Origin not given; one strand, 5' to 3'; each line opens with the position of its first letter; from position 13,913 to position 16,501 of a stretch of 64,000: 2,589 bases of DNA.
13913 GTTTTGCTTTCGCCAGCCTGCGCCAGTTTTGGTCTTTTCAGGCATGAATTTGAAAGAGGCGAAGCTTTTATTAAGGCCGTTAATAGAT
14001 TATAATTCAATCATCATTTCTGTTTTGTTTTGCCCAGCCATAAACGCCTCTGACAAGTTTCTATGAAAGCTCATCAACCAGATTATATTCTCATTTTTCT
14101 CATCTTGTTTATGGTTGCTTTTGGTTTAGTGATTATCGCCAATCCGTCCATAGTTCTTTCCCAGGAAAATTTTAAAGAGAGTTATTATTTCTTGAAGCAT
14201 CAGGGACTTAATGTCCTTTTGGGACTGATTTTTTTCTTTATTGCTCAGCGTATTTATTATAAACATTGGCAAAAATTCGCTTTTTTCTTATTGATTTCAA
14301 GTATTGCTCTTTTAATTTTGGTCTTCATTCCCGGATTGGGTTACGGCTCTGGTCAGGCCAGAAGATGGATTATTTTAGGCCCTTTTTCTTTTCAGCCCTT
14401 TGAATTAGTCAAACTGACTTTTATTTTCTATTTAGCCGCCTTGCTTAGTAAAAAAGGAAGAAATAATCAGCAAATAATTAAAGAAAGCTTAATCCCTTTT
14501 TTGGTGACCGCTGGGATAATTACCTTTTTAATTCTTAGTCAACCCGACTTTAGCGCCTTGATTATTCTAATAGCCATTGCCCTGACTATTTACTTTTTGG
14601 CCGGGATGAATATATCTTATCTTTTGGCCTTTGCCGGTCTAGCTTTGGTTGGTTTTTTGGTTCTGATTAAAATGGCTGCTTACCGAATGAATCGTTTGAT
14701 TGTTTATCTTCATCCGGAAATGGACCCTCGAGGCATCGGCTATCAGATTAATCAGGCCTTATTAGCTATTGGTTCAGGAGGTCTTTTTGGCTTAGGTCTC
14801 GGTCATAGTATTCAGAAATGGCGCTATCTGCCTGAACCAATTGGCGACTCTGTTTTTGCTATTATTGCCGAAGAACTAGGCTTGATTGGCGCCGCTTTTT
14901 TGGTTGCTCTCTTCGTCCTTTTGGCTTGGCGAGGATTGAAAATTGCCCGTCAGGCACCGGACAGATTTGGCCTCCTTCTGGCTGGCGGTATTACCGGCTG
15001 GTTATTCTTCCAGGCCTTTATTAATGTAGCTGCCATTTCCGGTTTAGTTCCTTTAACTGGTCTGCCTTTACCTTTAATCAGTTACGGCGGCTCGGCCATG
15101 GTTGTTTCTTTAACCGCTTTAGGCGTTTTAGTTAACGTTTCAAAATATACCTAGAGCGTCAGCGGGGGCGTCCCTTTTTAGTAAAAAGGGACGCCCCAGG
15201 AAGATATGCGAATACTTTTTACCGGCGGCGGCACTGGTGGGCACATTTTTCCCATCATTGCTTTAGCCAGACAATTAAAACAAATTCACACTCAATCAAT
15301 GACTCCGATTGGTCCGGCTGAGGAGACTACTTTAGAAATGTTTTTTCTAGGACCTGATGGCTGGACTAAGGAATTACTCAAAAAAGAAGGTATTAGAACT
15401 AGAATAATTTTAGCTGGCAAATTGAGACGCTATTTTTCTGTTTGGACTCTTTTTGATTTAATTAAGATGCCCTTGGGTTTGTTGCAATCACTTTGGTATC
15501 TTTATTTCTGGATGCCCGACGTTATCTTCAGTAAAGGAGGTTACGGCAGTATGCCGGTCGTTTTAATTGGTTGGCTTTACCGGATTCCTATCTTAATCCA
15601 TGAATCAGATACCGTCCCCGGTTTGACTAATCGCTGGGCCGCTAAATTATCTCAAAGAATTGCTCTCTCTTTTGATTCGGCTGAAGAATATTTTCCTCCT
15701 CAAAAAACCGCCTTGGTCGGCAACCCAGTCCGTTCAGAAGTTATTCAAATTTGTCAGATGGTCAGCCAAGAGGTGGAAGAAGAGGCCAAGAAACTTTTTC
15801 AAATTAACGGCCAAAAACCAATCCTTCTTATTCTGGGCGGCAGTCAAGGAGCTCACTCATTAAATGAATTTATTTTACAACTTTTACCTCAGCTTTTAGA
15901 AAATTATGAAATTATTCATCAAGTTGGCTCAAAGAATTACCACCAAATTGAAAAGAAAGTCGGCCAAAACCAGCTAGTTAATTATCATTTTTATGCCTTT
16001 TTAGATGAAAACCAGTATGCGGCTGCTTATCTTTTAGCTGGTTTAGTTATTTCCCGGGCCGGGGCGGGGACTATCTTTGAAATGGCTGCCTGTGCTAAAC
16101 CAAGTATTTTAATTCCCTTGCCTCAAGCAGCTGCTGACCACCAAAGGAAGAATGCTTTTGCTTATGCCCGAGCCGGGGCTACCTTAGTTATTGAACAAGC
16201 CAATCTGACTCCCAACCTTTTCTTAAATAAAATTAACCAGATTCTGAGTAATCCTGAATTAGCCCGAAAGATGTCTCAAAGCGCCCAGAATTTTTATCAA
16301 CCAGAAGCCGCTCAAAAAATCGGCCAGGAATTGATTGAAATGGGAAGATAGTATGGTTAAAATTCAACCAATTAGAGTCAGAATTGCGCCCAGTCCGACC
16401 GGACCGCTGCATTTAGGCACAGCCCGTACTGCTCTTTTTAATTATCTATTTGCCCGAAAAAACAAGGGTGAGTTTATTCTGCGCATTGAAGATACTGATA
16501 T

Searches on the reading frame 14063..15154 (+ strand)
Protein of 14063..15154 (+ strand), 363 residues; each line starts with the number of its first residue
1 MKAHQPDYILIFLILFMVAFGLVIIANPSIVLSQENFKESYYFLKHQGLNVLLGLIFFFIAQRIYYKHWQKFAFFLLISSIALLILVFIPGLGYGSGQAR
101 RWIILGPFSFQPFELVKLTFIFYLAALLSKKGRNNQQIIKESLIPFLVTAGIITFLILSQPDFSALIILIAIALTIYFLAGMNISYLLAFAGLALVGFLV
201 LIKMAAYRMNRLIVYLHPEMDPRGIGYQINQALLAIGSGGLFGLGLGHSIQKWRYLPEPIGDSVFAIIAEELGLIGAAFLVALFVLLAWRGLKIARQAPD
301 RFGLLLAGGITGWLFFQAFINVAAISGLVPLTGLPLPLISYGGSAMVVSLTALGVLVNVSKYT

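Call 103: search_protein_families(library=pfam, proteins=[window:14063-15154:+], max_evalue=0.00001)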
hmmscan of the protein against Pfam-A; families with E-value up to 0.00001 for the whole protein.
window:14063-15154:+ (363 aa): 1 family
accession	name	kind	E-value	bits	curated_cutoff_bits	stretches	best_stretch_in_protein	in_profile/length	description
PF01098.24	FTSW_RODA_SPOVE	-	3.1e-102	342.6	26.4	1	10-362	4-353/356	Cell cycle protein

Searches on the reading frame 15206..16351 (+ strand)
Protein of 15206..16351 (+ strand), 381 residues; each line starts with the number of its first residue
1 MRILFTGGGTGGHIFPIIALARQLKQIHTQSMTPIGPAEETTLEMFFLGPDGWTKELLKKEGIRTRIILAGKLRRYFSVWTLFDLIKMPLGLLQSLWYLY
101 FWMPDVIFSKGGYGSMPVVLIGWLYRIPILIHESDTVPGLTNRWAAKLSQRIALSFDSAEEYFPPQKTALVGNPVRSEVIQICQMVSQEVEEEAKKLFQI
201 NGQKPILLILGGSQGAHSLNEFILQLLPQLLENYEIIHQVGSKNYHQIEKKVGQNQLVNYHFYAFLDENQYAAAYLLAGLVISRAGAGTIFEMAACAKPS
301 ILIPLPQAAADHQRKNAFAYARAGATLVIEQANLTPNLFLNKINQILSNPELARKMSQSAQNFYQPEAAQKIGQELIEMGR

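Call 103: search_protein_families(library=pfam, proteins=[window:15206-16351:+], max_evalue=0.00001)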
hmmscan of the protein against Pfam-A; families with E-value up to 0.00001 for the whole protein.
window:15206-16351:+ (381 aa): 2 families
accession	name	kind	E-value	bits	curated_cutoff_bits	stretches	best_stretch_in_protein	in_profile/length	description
PF04101.22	Glyco_tran_28_C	-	3.6e-39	134.9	22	1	207-363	2-158/166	Glycosyltransferase family 28 C-terminal domain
PF03033.26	Glyco_transf_28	-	2.9e-23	82.9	26.2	1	3-153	1-138/139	Glycosyltransferase family 28 N-terminal domain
